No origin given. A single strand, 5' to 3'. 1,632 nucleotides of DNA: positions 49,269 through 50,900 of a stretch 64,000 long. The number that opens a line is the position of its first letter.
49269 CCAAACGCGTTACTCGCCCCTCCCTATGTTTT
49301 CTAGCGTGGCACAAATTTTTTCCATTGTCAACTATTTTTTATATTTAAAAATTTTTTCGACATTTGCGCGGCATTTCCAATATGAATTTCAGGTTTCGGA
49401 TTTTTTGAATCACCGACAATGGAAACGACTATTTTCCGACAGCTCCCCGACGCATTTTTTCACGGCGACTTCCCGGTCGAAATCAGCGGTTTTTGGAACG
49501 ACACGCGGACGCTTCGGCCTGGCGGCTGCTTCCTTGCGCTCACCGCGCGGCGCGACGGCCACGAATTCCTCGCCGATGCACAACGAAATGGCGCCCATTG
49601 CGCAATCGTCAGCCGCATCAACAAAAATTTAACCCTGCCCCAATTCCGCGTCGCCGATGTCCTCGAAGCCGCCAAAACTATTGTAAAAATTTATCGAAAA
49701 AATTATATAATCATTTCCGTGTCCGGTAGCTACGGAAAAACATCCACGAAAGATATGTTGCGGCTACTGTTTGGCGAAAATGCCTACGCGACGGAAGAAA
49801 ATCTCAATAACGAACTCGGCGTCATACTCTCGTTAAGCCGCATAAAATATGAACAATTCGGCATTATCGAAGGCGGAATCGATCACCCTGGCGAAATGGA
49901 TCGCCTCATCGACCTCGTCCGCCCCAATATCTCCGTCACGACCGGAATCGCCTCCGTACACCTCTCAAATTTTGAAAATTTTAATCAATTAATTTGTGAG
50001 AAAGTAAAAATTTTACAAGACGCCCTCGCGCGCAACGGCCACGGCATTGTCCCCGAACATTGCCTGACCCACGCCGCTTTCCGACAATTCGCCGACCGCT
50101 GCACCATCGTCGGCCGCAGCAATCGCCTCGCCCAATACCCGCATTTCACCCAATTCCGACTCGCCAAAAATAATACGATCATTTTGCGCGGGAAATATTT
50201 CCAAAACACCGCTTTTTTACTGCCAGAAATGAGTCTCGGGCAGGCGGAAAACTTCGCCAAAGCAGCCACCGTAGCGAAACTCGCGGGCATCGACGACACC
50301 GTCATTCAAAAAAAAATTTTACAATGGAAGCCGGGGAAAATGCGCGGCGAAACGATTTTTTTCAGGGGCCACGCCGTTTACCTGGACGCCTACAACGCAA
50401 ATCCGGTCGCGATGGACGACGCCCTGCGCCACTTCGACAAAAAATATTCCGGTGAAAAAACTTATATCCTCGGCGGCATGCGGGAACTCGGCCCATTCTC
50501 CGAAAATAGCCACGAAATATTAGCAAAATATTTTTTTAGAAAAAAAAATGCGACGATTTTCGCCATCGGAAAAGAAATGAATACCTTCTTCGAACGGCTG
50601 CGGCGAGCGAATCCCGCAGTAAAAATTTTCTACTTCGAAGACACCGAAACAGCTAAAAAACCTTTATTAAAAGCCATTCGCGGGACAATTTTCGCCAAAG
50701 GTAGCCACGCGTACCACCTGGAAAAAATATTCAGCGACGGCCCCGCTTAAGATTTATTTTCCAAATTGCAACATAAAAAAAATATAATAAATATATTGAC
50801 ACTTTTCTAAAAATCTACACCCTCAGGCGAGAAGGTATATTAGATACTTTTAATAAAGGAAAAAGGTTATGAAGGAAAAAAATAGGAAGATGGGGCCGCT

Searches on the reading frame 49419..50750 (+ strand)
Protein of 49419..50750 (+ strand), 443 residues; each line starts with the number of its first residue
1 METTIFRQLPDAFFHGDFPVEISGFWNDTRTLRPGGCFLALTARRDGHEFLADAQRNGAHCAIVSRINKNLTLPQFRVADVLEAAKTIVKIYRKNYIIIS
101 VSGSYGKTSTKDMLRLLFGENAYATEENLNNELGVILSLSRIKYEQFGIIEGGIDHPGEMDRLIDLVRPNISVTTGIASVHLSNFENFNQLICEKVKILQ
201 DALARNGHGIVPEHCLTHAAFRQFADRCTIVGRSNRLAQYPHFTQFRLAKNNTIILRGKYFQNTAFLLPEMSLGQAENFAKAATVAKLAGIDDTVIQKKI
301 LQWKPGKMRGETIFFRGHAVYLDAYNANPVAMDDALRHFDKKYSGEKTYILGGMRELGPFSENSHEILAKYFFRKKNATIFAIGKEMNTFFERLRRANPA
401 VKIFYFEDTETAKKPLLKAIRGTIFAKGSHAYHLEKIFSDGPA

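Call 30: search_protein_families(library=ncbifam, proteins=[window:49419-50750:+], max_evalue=1e-8)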
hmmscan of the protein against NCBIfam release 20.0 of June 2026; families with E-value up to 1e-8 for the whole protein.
window:49419-50750:+ (443 aa): 10 families
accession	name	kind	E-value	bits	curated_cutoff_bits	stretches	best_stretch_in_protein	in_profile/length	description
TIGR01143.1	murF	subfamily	9.8e-72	242.2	288.6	1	28-438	2-415/418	UDP-N-acetylmuramoyl-tripeptide--D-alanyl-D-alanine ligase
NF008896.0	PRK11929.1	equivalog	9.5e-61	205.7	1023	1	22-438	527-953/965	bifunctional UDP-N-acetylmuramoyl-L-alanyl-D-glutamate--2,6-diaminopimelate ligase MurE/UDP-N-acetylmuramoyl-tripeptide--D-alanyl-D-alanine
NF008897.0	PRK11930.1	equivalog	3.4e-46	157.7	804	1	14-438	16-450/822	bifunctional UDP-N-acetylmuramoyl-tripeptide:D-alanyl-D-alanine ligase/alanine racemase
NF010693.0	PRK14093.1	equivalog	7e-45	153.6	544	1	14-436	20-459/479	UDP-N-acetylmuramoylalanyl-D-glutamyl-2,6-diaminopimelate--D-alanyl-D-alanine ligase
NF008041.0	PRK10773.1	equivalog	7.9e-34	117.2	551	1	21-387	23-395/453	UDP-N-acetylmuramoyl-tripeptide--D-alanyl-D-alanine ligase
NF001124.0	PRK00139.1-2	equivalog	4.6e-12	45.4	476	0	20-118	26-131/500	UDP-N-acetylmuramoyl-L-alanyl-D-glutamate--2,6-diaminopimelate ligase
TIGR01087.1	murD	equivalog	2.4e-11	43.4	211.95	1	95-407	103-394/441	UDP-N-acetylmuramoyl-L-alanine--D-glutamate ligase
TIGR01085.1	murE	subfamily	6.3e-11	41.9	257.3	0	21-118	3-107/472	UDP-N-acetylmuramyl-tripeptide synthetase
NF053645.1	pMurC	equivalog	1.6e-09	37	560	0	80-200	87-211/492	pseudomurein biosynthesis peptide ligase pMurC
NF001126.0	PRK00139.1-4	equivalog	8.8e-09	34.4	373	0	15-123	16-131/486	UDP-N-acetylmuramoyl-L-alanyl-D-glutamate--2,6-diaminopimelate ligase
